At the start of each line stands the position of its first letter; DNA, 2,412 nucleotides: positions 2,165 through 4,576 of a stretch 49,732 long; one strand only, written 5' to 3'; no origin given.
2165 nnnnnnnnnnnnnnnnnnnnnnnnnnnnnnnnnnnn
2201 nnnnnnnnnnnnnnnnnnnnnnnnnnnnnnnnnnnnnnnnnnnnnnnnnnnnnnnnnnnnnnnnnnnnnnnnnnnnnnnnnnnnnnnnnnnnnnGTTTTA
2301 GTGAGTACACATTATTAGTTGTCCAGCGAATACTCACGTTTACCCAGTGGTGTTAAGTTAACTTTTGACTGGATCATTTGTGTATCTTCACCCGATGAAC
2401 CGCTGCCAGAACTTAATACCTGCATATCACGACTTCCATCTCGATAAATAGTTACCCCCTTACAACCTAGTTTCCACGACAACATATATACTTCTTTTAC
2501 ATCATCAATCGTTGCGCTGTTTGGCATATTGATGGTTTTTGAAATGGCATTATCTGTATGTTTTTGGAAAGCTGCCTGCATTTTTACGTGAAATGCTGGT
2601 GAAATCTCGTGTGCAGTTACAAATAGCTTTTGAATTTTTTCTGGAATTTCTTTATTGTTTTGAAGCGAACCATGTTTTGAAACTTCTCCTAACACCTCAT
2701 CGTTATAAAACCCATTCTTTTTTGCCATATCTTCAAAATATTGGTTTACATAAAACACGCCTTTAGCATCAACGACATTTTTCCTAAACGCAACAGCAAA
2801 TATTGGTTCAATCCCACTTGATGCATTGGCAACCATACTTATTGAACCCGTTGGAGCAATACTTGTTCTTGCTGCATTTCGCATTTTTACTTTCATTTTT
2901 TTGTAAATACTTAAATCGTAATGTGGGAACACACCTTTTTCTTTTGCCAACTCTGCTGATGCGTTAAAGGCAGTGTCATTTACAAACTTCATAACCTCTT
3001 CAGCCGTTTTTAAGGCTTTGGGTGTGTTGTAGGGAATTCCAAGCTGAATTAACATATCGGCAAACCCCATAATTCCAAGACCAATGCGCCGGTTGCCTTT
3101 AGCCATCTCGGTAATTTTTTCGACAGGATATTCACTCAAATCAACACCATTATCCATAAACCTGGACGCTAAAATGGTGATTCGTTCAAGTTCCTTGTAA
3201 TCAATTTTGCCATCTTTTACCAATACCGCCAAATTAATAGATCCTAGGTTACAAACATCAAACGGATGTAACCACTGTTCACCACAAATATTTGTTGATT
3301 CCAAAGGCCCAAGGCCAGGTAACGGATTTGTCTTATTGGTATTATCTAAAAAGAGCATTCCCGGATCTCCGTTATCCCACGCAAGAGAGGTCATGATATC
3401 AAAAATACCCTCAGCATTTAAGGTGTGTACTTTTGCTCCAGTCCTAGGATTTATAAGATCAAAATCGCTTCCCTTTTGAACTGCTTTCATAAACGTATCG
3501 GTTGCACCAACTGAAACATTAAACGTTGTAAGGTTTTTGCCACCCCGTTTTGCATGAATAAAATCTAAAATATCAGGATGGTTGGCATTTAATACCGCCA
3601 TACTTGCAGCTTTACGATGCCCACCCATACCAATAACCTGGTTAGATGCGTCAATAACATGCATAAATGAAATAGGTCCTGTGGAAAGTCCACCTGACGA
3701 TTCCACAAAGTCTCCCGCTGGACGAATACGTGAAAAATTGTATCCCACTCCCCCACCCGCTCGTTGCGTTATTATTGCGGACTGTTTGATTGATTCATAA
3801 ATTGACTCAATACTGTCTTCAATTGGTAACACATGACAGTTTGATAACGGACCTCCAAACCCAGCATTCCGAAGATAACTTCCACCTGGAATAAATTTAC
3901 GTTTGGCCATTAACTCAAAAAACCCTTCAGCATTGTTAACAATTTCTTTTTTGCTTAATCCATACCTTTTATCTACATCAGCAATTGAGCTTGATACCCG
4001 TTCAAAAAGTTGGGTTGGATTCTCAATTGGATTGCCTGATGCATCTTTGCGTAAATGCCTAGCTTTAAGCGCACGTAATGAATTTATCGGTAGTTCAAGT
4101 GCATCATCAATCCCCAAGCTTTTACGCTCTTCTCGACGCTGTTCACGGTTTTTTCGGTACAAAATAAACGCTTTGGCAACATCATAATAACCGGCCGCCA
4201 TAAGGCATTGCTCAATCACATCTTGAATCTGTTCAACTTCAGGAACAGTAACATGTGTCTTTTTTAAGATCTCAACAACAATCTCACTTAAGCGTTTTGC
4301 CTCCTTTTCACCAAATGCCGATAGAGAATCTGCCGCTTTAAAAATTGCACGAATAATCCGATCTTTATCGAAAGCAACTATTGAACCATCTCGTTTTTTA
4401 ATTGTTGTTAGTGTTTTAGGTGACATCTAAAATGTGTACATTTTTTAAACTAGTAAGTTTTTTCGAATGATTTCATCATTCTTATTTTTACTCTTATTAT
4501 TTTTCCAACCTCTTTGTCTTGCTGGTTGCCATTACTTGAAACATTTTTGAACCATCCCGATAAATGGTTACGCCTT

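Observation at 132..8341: Four tandem, divergent, apparently all-catalytic class II RNR paralogs with different accessory modules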

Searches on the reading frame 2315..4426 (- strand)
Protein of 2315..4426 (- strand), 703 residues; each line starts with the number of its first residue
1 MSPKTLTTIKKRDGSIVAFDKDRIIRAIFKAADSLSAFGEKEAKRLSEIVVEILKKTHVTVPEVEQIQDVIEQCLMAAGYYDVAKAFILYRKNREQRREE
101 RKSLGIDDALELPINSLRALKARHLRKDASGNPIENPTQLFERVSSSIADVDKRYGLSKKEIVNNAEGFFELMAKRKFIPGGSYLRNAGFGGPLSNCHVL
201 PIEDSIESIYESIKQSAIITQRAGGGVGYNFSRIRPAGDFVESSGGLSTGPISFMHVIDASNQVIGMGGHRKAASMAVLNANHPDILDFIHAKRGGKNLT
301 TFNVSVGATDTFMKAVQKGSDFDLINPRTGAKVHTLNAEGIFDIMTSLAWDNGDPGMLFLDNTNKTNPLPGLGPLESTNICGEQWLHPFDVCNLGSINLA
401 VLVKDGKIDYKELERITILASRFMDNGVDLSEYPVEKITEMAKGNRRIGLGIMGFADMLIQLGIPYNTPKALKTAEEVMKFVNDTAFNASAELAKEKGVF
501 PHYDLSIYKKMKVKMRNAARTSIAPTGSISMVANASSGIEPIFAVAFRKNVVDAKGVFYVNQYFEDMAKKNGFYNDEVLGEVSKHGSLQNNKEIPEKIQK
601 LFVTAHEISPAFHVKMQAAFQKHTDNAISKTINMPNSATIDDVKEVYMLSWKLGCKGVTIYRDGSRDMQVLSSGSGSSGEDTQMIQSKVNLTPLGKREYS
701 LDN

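Call 3: search_protein_families(library=pfam, proteins=[window:2315-4426:-], max_evalue=0.01)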
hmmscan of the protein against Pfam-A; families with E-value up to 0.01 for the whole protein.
window:2315-4426:- (703 aa): 3 families
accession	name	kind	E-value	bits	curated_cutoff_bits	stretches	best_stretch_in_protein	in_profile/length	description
PF02867.20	Ribonuc_red_lgC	-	3.4e-127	425.7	23.9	1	195-661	1-523/523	Ribonucleotide reductase, barrel domain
PF03477.21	ATP-cone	-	2.3e-22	79.7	25.8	1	8-95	2-87/88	ATP cone domain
PF00317.26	Ribonuc_red_lgN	-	2e-11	44.3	28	1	112-190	3-74/77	Ribonucleotide reductase, all-alpha domain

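Call 4: search_protein_families(library=ncbifam, proteins=[window:2315-4426:-], max_evalue=0.001)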
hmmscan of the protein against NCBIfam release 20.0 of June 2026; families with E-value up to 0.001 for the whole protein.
window:2315-4426:- (703 aa): 24 families
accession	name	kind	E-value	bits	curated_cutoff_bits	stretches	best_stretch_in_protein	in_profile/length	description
NF006417.0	PRK08665.1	equivalog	8.4e-236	784.8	961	1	110-689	10-591/759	vitamin B12-dependent ribonucleotide reductase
NF005010.0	PRK06406.1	subfamily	1.5e-229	764.2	1125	2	161-689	215-743/771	vitamin B12-dependent ribonucleotide reductase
TIGR02504.1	NrdJ_Z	equivalog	2.7e-193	643.8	399.95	1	117-671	2-606/606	adenosylcobalamin-dependent ribonucleoside-diphosphate reductase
NF006207.0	PRK08332.1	equivalog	4.3e-145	485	2400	5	512-673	1403-1564/1684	vitamin B12-dependent ribonucleotide reductase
TIGR02506.1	NrdE_NrdA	equivalog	1.2e-95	321.2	341.05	3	335-510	247-429/616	ribonucleoside-diphosphate reductase subunit alpha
NF005122.0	PRK06556.1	equivalog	3.5e-94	316.3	859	3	303-505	289-492/960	vitamin B12-dependent ribonucleotide reductase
NF005544.0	PRK07207.1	equivalog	4.2e-86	289.6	965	4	334-510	541-722/965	ribonucleoside-diphosphate reductase subunit alpha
NF005991.0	PRK08115.1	equivalog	6.2e-84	282.5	854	3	335-503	432-603/858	vitamin B12-dependent ribonucleotide reductase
NF005401.0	PRK06948.1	subfamily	6.7e-79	266.1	906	1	168-680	59-599/604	ribonucleotide reductase-like protein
NF005101.0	PRK06539.1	equivalog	1.7e-78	264.5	988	3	359-507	419-571/822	ribonucleoside-diphosphate reductase subunit alpha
NF006577.0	PRK09102.1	equivalog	1.6e-74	251.3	620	1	139-665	46-571/604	ribonucleoside-diphosphate reductase subunit alpha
NF009029.0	PRK12365.1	equivalog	9.1e-73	245.7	1350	4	336-508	626-802/1046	ribonucleoside-diphosphate reductase subunit alpha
NF005736.0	PRK07562.1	equivalog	1.5e-67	228.2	1737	4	303-511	398-608/1222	vitamin B12-dependent ribonucleotide reductase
NF009028.0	PRK12364.1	equivalog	1.1e-55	189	1377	4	389-547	568-744/842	ribonucleoside-diphosphate reductase subunit alpha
NF006279.0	PRK08447.1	equivalog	6.8e-55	186.8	1082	2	116-335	141-357/789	ribonucleoside-diphosphate reductase subunit alpha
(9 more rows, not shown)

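Call 50: find_related_loci(query=window:2315-4426:-, collection=metagenome_contigs, flank=10000)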
Query window:2315-4426:- (703 aa) in metagenome_contigs; peptide patterns used: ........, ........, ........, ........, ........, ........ (x = any residue, [..] = any of these).
600 stretches matched a pattern (row limit reached: there are more); 573 encode a relative of the query (tblastn E <= 1e-3); the best 80 are kept; 80 distinct loci.
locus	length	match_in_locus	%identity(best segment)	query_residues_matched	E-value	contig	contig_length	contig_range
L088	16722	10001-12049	50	4-681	0e+0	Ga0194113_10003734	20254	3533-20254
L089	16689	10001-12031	49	1-678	0e+0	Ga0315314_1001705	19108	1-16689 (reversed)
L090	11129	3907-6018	48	6-697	0e+0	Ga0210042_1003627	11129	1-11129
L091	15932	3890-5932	46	7-689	0e+0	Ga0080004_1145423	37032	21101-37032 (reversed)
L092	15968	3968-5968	47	7-674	0e+0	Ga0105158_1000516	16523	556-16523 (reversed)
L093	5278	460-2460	47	7-674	0e+0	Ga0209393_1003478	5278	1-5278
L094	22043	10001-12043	47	1-678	0e+0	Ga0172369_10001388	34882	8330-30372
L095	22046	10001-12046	47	1-682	0e+0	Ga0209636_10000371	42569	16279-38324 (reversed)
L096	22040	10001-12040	47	2-674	0e+0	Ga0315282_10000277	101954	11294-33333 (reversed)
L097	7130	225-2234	47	6-674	0e+0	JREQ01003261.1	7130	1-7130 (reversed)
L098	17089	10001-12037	47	1-674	0e+0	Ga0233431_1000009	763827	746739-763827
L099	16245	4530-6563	47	5-685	0e+0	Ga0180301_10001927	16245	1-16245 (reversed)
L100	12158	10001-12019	48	3-674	0e+0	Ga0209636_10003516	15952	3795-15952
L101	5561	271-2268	47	9-674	0e+0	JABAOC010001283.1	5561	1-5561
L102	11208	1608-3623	47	4-675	0e+0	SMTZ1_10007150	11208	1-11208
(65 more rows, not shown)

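Call 52: find_homologous_proteins(query=window:2315-4426:-, max_evalue=1e-50)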
Query window:2315-4426:- (703 aa): 6919 proteins with E <= 1e-50 among 8000 candidates; the best 120 are listed.
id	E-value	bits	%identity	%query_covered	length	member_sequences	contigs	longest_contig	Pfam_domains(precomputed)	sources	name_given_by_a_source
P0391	0.0e+0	1417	100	89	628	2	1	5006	PF02867.21,PF00317.27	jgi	-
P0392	0.0e+0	1276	79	100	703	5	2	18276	PF02867.21,PF00317.27,PF03477.22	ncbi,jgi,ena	-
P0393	0.0e+0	1250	77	100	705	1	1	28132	PF02867.21,PF00317.27,PF03477.22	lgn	-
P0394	0.0e+0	1017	63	98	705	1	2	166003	PF02867.21,PF00317.27,PF03477.22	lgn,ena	-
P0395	1.1e-294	997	47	81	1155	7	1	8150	PF02867.21,PF00317.27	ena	-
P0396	1.1e-285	967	70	84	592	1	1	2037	PF02867.21,PF00317.27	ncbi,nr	ncbi:adenosylcobalamin-dependent ribonucleoside-diphosphate reductase, partial [candidate division W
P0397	1.6e-264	898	57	99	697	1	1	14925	PF02867.21,PF00317.27,PF03477.22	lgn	-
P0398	8.6e-238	809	66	77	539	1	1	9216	PF02867.21,PF00317.27,PF03477.22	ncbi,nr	ncbi:adenosylcobalamin-dependent ribonucleoside-diphosphate reductase, partial [candidate division W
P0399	1.6e-231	789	50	98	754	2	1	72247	PF02867.21,PF00317.27,PF03477.22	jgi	jgi:ribonucleoside-diphosphate reductase alpha chain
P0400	3.3e-225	768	52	99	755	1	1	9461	PF02867.21,PF00317.27,PF03477.22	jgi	jgi:ribonucleoside-diphosphate reductase alpha chain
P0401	4.1e-225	767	51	95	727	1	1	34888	PF02867.21,PF00317.27,PF03477.22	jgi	-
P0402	9.4e-225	766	49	99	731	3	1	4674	PF02867.21,PF00317.27,PF03477.22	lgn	-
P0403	1.3e-224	766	52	98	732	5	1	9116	PF02867.21,PF00317.27,PF03477.22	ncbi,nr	ncbi:MAG: adenosylcobalamin-dependent ribonucleoside-diphosphate reductase [Candidatus Beckwithbacte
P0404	3.9e-223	761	51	99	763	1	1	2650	PF02867.21,PF00317.27,PF03477.22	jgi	jgi:ribonucleoside-diphosphate reductase alpha chain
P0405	1.7e-222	759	51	95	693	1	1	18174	PF02867.21,PF00317.27,PF03477.22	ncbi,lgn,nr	ncbi:MAG: vitamin B12-dependent ribonucleotide reductase [Candidatus Aenigmarchaeota archaeon]|nr:vi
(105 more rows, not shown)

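Call 53: find_encoding_contigs(protein=P0394, flank=10000, max_places=2)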
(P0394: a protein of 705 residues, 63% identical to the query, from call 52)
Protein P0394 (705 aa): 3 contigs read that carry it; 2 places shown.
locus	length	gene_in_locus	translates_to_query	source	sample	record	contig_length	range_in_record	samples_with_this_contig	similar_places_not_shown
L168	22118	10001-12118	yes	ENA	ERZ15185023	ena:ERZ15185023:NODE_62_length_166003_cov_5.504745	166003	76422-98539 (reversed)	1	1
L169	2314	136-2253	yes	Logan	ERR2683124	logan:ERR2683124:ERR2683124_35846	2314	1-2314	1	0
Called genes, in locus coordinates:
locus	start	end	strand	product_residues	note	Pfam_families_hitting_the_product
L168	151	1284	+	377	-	-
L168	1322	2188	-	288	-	PF11967:RecO_N, PF02565:RecO_C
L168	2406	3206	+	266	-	-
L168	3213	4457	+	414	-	PF14450:FtsA (weak), PF02491:SHS2_FTSA, PF06723:MreB_Mbl (weak), PF14450:FtsA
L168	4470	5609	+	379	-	PF00091:Tubulin, PF12327:FtsZ_C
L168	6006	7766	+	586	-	PF00317:Ribonuc_red_lgN, PF02867:Ribonuc_red_lgC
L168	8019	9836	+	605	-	PF00317:Ribonuc_red_lgN, PF02867:Ribonuc_red_lgC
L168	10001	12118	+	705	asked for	PF03477:ATP-cone, PF00317:Ribonuc_red_lgN, PF02867:Ribonuc_red_lgC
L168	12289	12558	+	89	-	PF07866:DUF1653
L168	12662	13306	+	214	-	PF01923:Cob_adeno_trans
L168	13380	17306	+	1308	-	PF13517:FG-GAP_3 (faint), PF01839:FG-GAP (weak), PF19077:Big_13 (faint), PF13620:CarboxypepD_reg (weak)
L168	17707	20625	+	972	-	PF00133:tRNA-synt_1, PF09334:tRNA-synt_1g (faint), PF08264:Anticodon_1, PF19302:DUF5915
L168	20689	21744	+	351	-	PF01098:FTSW_RODA_SPOVE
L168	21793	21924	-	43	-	-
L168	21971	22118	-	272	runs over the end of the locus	-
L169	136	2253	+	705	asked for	PF03477:ATP-cone, PF00317:Ribonuc_red_lgN, PF02867:Ribonuc_red_lgC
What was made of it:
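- L168 has J4, J3 and J2 without an adjacent J1 (call 53).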

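Call 54: find_encoding_contigs(protein=P0392, flank=10000, max_places=2)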
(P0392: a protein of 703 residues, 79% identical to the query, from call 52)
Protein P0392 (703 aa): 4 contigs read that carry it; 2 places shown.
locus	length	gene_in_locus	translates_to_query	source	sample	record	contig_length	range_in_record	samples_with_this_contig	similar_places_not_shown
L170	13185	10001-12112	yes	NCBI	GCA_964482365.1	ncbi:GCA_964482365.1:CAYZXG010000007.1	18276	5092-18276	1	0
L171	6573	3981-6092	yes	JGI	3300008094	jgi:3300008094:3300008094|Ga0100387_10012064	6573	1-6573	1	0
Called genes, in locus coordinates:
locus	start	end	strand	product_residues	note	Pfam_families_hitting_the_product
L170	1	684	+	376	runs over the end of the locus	PF01098:FTSW_RODA_SPOVE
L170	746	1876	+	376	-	PF03033:Glyco_transf_28, PF04101:Glyco_tran_28_C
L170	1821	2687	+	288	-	PF08478:POTRA_1 (weak)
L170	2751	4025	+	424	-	PF11104:PilM_2 (weak), PF14450:FtsA, PF02491:SHS2_FTSA, PF06277:EutA (weak), PF06723:MreB_Mbl, PF14450:FtsA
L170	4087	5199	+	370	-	PF00091:Tubulin, PF13809:Tubulin_2 (faint), PF12327:FtsZ_C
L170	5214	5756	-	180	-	PF01923:Cob_adeno_trans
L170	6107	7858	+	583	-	PF00317:Ribonuc_red_lgN, PF02867:Ribonuc_red_lgC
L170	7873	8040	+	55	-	-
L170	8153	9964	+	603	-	PF00317:Ribonuc_red_lgN, PF02867:Ribonuc_red_lgC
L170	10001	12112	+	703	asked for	PF03477:ATP-cone, PF00317:Ribonuc_red_lgN, PF02867:Ribonuc_red_lgC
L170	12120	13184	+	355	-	?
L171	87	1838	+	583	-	PF00317:Ribonuc_red_lgN, PF02867:Ribonuc_red_lgC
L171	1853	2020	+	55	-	-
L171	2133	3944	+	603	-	PF00317:Ribonuc_red_lgN, PF02867:Ribonuc_red_lgC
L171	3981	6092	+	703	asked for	PF03477:ATP-cone, PF00317:Ribonuc_red_lgN, PF02867:Ribonuc_red_lgC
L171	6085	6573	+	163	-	?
